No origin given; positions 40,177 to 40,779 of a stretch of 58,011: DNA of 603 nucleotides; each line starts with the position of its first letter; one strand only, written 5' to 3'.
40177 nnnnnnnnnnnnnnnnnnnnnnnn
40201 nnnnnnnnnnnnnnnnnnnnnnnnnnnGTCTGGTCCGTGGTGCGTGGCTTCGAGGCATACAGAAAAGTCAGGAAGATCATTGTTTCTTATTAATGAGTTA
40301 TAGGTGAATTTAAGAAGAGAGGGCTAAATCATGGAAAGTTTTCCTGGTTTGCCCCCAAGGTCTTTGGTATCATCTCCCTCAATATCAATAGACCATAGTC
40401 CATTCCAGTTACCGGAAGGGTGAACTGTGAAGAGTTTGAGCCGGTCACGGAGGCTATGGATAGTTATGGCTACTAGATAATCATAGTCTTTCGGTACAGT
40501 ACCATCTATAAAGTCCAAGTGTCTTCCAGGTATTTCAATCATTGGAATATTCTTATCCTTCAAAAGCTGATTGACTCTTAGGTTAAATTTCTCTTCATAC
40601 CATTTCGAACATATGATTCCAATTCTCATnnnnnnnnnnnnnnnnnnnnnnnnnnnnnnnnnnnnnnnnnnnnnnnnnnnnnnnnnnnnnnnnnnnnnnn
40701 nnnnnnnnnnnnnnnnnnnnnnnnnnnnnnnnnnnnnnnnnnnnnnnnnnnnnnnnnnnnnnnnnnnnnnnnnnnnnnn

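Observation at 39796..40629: Otherwise intact archaeal D-aminoacyl-tRNA deacylase (dtdA) with a single in-frame TAG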

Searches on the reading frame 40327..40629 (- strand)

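Call 5: search_protein_families(library=pfam, proteins=[window:40327-40629:-], max_evalue=0.01)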
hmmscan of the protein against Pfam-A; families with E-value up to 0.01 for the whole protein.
window:40327-40629:- (101 aa): 1 family
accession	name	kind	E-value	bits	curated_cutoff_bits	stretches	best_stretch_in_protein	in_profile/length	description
PF04414.18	tRNA_deacylase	-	0.0014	18.6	33.6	1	47-100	3-45/205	D-aminoacyl-tRNA deacylase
